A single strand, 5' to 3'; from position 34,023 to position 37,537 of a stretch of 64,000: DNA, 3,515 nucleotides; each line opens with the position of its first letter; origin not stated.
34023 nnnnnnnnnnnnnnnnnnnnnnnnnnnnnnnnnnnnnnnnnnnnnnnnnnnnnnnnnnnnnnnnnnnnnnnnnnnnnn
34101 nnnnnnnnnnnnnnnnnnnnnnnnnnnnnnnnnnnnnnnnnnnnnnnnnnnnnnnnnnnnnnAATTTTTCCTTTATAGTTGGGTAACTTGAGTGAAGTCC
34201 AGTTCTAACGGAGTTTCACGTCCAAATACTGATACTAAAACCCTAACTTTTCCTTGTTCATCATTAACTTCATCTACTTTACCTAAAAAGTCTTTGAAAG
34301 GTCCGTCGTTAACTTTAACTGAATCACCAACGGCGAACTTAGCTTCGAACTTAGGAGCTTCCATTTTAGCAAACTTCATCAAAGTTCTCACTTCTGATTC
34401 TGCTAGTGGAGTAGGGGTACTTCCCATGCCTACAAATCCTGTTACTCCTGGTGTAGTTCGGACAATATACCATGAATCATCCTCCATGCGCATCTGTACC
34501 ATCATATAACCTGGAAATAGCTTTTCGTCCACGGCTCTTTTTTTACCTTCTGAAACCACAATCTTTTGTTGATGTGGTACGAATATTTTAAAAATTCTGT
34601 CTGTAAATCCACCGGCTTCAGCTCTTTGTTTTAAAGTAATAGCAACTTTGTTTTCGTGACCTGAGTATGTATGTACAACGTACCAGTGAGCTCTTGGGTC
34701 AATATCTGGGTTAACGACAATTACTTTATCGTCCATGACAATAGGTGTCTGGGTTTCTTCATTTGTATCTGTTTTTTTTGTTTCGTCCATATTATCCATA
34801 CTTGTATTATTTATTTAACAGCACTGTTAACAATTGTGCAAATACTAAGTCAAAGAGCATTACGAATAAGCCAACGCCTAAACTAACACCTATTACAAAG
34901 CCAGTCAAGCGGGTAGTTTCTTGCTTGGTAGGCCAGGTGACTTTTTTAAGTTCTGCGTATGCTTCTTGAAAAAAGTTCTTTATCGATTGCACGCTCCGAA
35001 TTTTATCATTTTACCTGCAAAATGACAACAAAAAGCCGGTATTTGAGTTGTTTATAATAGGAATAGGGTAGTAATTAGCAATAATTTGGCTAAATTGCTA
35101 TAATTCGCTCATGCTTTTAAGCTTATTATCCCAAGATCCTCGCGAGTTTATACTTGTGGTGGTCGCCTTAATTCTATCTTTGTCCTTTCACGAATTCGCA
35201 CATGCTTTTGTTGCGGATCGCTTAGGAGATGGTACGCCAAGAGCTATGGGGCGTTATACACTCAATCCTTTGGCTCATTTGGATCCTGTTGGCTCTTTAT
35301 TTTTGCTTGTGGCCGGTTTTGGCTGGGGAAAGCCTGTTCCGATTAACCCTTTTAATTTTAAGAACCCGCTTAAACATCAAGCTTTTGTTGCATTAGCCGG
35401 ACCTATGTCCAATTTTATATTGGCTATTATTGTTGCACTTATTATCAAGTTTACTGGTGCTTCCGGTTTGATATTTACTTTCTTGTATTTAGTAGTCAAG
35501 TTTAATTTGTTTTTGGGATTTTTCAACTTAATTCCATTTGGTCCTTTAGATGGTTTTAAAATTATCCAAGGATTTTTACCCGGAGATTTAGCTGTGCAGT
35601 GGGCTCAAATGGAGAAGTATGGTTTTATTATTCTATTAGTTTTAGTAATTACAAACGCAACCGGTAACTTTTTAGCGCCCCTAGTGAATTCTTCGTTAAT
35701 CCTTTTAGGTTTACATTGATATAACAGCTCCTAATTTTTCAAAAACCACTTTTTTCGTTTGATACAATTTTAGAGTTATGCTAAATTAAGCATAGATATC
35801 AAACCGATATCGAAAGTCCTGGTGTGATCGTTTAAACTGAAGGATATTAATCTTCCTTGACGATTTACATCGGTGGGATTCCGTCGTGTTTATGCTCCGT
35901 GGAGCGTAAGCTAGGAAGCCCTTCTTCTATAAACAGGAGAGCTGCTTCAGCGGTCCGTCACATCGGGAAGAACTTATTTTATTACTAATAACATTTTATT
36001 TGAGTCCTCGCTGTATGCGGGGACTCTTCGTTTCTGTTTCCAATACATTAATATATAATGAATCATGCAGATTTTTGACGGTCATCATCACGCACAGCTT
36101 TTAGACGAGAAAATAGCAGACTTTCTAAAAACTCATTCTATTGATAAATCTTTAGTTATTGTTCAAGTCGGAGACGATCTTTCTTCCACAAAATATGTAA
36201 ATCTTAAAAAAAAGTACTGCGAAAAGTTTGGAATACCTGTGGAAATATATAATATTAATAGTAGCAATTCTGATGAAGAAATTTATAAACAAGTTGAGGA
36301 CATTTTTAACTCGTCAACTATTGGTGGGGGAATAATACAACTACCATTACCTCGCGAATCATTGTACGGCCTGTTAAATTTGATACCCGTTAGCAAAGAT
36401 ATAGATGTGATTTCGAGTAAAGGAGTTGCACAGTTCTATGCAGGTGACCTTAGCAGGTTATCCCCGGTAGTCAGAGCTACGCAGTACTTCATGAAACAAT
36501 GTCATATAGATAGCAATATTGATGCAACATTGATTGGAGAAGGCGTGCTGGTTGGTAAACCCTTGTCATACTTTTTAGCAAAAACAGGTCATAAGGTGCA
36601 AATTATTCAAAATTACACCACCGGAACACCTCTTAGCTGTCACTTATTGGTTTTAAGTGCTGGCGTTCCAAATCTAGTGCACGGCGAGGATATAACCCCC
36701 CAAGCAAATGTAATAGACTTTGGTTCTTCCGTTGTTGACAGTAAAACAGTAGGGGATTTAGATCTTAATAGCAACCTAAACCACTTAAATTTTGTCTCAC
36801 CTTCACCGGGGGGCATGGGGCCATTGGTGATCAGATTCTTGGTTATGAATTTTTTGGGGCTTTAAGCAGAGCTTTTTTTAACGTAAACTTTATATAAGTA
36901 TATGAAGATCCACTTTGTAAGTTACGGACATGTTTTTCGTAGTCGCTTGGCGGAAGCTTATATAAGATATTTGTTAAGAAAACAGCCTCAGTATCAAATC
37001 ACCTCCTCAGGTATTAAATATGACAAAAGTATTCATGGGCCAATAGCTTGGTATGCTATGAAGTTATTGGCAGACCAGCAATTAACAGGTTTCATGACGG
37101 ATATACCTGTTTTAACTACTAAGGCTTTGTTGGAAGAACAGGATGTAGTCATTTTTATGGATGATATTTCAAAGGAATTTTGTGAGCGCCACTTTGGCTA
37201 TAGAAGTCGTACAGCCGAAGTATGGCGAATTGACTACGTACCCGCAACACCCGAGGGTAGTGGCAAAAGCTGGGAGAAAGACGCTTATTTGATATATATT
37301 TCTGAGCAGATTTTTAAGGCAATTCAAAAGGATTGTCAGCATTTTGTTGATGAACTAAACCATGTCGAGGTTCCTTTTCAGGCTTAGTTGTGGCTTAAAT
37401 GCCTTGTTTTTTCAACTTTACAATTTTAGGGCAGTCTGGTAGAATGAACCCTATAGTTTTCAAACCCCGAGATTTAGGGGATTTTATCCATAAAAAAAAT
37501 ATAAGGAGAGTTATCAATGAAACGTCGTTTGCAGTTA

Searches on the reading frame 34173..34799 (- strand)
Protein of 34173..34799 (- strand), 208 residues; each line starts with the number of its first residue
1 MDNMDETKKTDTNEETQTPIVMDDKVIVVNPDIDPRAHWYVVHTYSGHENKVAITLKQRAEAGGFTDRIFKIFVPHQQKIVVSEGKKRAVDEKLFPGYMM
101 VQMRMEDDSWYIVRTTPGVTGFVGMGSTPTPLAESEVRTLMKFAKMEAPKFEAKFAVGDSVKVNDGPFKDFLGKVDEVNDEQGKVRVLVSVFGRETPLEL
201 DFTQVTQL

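Call 17: find_related_loci(query=window:34173-34799:-, collection=genome_contigs, flank=10000)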
Query window:34173-34799:- (208 aa) in genome_contigs; peptide patterns used: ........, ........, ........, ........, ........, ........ (x = any residue, [..] = any of these).
599 stretches matched a pattern (row limit reached: there are more); 580 encode a relative of the query (tblastn E <= 1e-3); the best 80 are kept; 80 distinct loci.
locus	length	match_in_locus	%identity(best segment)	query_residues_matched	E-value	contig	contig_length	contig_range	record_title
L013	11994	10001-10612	84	3-208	5e-116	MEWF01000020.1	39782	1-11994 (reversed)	MAG: candidate division WWE3 bacterium RIFOXYC2_FULL_42_13 rifoxyc2_full_scaffold_581, whole genome shotgun sequence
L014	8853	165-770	84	2-208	7e-115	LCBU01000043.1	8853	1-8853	MAG: Candidatus Woesebacteria bacterium GW2011_GWA1_41_7 UU74_C0043, whole genome shotgun sequence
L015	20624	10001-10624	83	3-208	2e-114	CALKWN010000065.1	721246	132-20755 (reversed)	MAG TPA_asm: uncultured candidate division WWE3 bacterium isolate SRR6007446_bin.103_CONCOCT_v1.1_MAG genome assembly, c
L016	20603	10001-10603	84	3-208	3e-114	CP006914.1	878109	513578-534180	Candidate division WWE3 bacterium RAAC2_WWE3_1 chromosome, complete genome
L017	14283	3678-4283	83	2-208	1e-113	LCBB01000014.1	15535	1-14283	MAG: candidate division WWE3 bacterium GW2011_GWC2_41_23 UU55_C0014, whole genome shotgun sequence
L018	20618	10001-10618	79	2-208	5e-111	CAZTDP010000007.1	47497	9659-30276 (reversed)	MAG TPA_asm: uncultured Candidatus Saccharibacteria bacterium isolate SRP192927_co3_84 genome assembly, contig: NODE_123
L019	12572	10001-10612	76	5-208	8e-108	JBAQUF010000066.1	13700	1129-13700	MAG: Patescibacteria group bacterium isolate MFD12006_ilm_asm_bin4 k127_43401, whole genome shotgun sequence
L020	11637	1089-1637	86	26-208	3e-107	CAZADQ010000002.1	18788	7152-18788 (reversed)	MAG TPA_asm: uncultured Candidatus Saccharibacteria bacterium isolate SRP192927_co10_439 genome assembly, contig: NODE_1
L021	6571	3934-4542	76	2-208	1e-106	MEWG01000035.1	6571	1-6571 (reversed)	MAG: candidate division WWE3 bacterium RIFOXYD1_FULL_39_9 rifoxyd1_full_scaffold_4622, whole genome shotgun sequence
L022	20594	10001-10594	80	8-208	7e-106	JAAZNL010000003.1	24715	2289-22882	MAG: candidate division WWE3 bacterium isolate AS27yjCOA_165 1633_AS27, whole genome shotgun sequence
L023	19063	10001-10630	74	4-208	7e-106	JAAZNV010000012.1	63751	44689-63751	MAG: candidate division WWE3 bacterium isolate AS27yjCOA_202 162915_AS27, whole genome shotgun sequence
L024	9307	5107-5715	76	3-208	1e-105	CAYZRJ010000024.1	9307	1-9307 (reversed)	MAG TPA_asm: uncultured Candidatus Saccharibacteria bacterium isolate SRP062349_co1_296 genome assembly, contig: NODE_17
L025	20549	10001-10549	84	26-208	2e-104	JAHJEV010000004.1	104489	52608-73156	MAG: Patescibacteria group bacterium isolate Modern_marine_glass_biofilm.mb.140 Modern_marine_gla.mb.140_k141_927292, wh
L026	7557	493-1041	84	26-208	2e-104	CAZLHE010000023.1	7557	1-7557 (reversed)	MAG TPA_asm: uncultured Candidatus Saccharibacteria bacterium isolate binchicken_co220_46 genome assembly, contig: NODE_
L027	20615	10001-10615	75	2-208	4e-104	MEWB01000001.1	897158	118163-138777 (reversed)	MAG: candidate division WWE3 bacterium RIFOXYC1_FULL_40_10 RIFOXYC1_FULL_WWE3_40_10_complete_curated, whole genome shotg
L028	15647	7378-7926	82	26-208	2e-103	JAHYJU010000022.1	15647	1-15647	MAG: Patescibacteria group bacterium isolate KA30 NODE_1876_length_15647_cov_4.654381, whole genome shotgun sequence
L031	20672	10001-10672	69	3-208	8e-102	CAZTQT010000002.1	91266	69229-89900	MAG TPA_asm: uncultured Candidatus Saccharibacteria bacterium isolate binchicken_co45_572 genome assembly, contig: NODE_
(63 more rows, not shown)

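Call 37: search_protein_families(library=pfam, alignment_id=A2, max_evalue=0.00001)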
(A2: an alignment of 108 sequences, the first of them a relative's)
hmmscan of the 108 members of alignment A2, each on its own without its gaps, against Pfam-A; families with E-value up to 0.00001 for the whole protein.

A. member 1, L013:328-591:- (87 aa): 0 families

B. families by the number of members that match (of 108 scanned): 35 families (the first 25 are shown)
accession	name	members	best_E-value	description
PF01741.23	MscL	6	4.6e-23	Large-conductance mechanosensitive channel, MscL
PF00076.28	RRM_1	4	1.8e-27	RNA recognition motif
PF01022.26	HTH_5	4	7.9e-16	Bacterial regulatory protein, arsR family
PF12840.13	HTH_20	4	2.2e-11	Helix-turn-helix domain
PF00462.30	Glutaredoxin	4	5.6e-11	Glutaredoxin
PF00293.34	NUDIX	3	1e-22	NUDIX domain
PF00128.31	Alpha-amylase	2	1.7e-70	Alpha amylase, catalytic domain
PF13354.11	Beta-lactamase2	2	6.3e-40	Beta-lactamase enzyme family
PF12802.13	MarR_2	2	4.9e-07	MarR family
PF00232.24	Glyco_hydro_1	1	1.1e-89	Glycosyl hydrolase family 1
PF03382.20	DUF285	1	3.5e-69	Mycoplasma protein of unknown function, DUF285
PF00005.33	ABC_tran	1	6.1e-33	ABC transporter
PF18014.7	Acetyltransf_18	1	1.3e-31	Acetyltransferase (GNAT) domain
PF01467.32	CTP_transf_like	1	6.3e-27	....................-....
PF00892.27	EamA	1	1.3e-21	EamA-like transporter family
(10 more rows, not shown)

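Call 76: search_protein_families(library=pfam, max_evalue=0.01, proteins=[L019:6805-7263:-, L023:7449-7925:-, L013:328-591:-, L019:5797-6045:-, L023:6441-6725:-, L028:3058-3303:-, L031:505-771:-, L025:6850-7140:-, L027:3752-4141:-, L028:3475-3744:-])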
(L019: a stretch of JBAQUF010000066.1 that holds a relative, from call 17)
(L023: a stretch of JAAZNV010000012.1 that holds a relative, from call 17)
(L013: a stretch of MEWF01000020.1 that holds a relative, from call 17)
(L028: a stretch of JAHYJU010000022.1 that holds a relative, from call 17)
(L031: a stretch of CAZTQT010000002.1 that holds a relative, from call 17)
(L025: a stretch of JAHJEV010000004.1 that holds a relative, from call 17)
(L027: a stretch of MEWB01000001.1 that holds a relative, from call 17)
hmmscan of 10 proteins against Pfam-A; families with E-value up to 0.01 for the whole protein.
L019:6805-7263:- (152 aa): 1 family
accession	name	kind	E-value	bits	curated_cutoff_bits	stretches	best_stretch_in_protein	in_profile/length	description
PF08139.17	LPAM_1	-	0.00046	20.9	20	1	1-17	1-17/18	Prokaryotic membrane lipoprotein lipid attachment site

L023:7449-7925:- (158 aa): 1 family
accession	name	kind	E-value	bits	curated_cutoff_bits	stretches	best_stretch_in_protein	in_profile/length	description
PF08139.17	LPAM_1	-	0.0023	18.7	20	1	2-19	1-18/18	Prokaryotic membrane lipoprotein lipid attachment site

L013:328-591:- (87 aa): 0 families

L019:5797-6045:- (82 aa): 0 families

L023:6441-6725:- (94 aa): 0 families

L028:3058-3303:- (81 aa): 0 families

L031:505-771:- (88 aa): 1 family
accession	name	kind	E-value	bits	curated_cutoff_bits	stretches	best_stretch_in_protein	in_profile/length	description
PF07065.19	D123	-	0.0074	15.9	24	1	18-65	187-233/300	D123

L025:6850-7140:- (96 aa): 0 families

L027:3752-4141:- (129 aa): 0 families

L028:3475-3744:- (89 aa): 0 families

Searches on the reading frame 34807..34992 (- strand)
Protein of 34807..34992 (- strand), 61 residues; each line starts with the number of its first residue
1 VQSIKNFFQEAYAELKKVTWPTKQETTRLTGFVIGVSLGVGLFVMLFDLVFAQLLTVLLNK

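Call 7: search_protein_families(library=pfam, max_evalue=0.1, proteins=[window:34807-34992:-])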
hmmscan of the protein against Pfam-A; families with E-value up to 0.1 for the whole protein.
window:34807-34992:- (61 aa): 2 families
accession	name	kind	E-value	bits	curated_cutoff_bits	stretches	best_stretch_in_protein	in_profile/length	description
PF00584.25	SecE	-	1e-19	70.6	22.7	1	5-59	1-55/55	SecE/Sec61-gamma subunits of protein translocation complex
PF10300.15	Iml2-TPR_39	-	0.058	12.5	22.2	1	3-58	136-192/467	Iml2/Tetratricopeptide repeat protein 39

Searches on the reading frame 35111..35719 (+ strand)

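Call 7: search_protein_families(library=pfam, max_evalue=0.1, proteins=[window:35111-35719:+])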
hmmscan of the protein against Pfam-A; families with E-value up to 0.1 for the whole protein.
window:35111-35719:+ (202 aa): 1 family
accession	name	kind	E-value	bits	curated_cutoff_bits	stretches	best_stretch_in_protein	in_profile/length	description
PF02163.28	Peptidase_M50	-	3.4e-13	49.9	27.2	2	119-157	158-195/221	Peptidase family M50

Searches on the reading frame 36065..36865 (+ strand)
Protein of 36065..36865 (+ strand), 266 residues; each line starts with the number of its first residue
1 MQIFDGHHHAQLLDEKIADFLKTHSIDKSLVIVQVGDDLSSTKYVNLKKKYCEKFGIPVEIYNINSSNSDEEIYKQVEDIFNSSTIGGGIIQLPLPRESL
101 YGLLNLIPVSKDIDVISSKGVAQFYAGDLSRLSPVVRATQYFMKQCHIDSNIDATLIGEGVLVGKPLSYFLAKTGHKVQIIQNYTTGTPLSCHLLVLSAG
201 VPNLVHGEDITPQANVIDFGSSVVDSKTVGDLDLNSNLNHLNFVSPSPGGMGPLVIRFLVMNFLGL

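Call 7: search_protein_families(library=pfam, max_evalue=0.1, proteins=[window:36065-36865:+])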
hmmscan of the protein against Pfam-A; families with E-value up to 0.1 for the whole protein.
window:36065-36865:+ (266 aa): 2 families
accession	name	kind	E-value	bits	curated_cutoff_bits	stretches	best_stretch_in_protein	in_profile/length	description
PF02882.25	THF_DHG_CYH_C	-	4.5e-20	72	27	1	132-264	16-153/160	Tetrahydrofolate dehydrogenase/cyclohydrolase, NAD(P)-binding domain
PF00763.28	THF_DHG_CYH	-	1.7e-18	67.4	32.8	1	5-114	2-115/115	Tetrahydrofolate dehydrogenase/cyclohydrolase, catalytic domain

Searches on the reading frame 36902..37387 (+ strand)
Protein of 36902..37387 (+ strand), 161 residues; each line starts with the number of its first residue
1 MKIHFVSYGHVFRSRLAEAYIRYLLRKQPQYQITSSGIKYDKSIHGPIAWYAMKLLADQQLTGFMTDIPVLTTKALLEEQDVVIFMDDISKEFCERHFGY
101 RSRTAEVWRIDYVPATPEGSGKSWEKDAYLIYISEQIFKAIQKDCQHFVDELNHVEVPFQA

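Call 7: search_protein_families(library=pfam, max_evalue=0.1, proteins=[window:36902-37387:+])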
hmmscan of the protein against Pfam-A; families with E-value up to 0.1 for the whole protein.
window:36902-37387:+ (161 aa): 2 families
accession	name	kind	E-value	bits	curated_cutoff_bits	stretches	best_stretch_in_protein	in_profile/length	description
PF01451.26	LMWPc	-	1.4e-05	25.7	23.2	1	3-101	1-101/144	Low molecular weight phosphotyrosine protein phosphatase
PF08916.16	Phe_ZIP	-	0.058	14.4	25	0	16-32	17-32/57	Phenylalanine zipper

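Call 63: find_related_loci(query=window:36902-37387:+, collection=metagenome_contigs, flank=10000)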
Query window:36902-37387:+ (161 aa) in metagenome_contigs; peptide patterns used: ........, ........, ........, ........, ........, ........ (x = any residue, [..] = any of these).
62 stretches matched a pattern; 8 encode a relative of the query (tblastn E <= 1e-3); 8 distinct loci.
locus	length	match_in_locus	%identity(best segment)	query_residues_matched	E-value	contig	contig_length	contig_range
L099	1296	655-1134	48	1-160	7e-52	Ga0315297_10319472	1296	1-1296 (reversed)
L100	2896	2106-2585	46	1-160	8e-48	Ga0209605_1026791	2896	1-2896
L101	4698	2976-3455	46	1-160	8e-48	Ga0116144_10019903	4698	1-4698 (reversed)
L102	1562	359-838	47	1-160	7e-49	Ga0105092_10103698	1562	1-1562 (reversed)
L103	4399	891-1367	47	1-159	3e-47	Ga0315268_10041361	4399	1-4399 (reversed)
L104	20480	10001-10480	46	1-160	2e-46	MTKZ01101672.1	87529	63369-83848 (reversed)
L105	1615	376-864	44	1-160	2e-43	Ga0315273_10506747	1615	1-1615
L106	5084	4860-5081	58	1-74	1e-25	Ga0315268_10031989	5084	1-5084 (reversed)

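Call 66: search_protein_families(library=pfam, max_evalue=0.001, proteins=[L104:10551-10805:+, L104:10870-11133:-, L104:11538-12680:+, L104:12684-13676:-, L104:13729-14082:+, L104:14090-15205:-, L104:15187-15534:-, L104:15616-15828:+, L104:16098-17030:+, L104:17464-18129:+])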
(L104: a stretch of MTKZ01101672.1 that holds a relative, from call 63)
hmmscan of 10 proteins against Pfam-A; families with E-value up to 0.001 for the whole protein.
L104:10551-10805:+ (84 aa): 0 families

L104:10870-11133:- (87 aa): 4 families
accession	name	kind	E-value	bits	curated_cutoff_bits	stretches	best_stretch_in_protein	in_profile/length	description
PF00076.28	RRM_1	-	1.8e-22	79.4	20.7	1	4-73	1-69/70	RNA recognition motif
PF13893.12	RRM_5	-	3.6e-07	30.4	27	1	11-78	37-99/125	RNA recognition motif. (a.k.a. RRM, RBD, or RNP domain)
PF25701.1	RRM_YTH1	-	0.00031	21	35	1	3-70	4-66/75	YTH1-like RRM domain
PF16367.11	RRM_7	-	0.0008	19.8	27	0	2-67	2-73/94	RNA recognition motif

L104:11538-12680:+ (380 aa): 3 families
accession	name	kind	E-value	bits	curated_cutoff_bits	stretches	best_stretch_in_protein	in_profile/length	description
PF13365.12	Trypsin_2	-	1.4e-23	84.6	27.6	1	206-343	1-144/144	Trypsin-like peptidase domain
PF00089.32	Trypsin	-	1.5e-09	38.5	20.6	1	317-348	164-199/220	Trypsin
PF06271.18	RDD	-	3e-05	24.7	24.1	1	7-153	3-120/137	RDD family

L104:12684-13676:- (330 aa): 2 families
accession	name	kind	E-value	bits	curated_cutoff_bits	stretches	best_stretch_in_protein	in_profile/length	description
PF00565.23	SNase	-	1e-26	93.9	21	1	147-253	1-107/107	Staphylococcal nuclease homologue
PF05901.16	Excalibur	-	7.5e-06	26.6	22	1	292-325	1-35/36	Excalibur calcium-binding domain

L104:13729-14082:+ (117 aa): 0 families

L104:14090-15205:- (371 aa): 0 families

L104:15187-15534:- (115 aa): 0 families

L104:15616-15828:+ (70 aa): 4 families
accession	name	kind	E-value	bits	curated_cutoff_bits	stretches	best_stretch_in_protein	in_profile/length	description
PF01381.28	HTH_3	-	1.3e-17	64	23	1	14-66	1-53/55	Helix-turn-helix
PF12844.13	HTH_19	-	1.5e-09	38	30.2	1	11-69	1-59/64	Helix-turn-helix domain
PF13560.12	HTH_31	-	1.7e-09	38.3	27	1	13-65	5-58/64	Helix-turn-helix domain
PF13443.12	HTH_26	-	4.8e-07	30.4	22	1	13-70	1-59/63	Cro/C1-type HTH DNA-binding domain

L104:16098-17030:+ (310 aa): 0 families

L104:17464-18129:+ (221 aa): 0 families
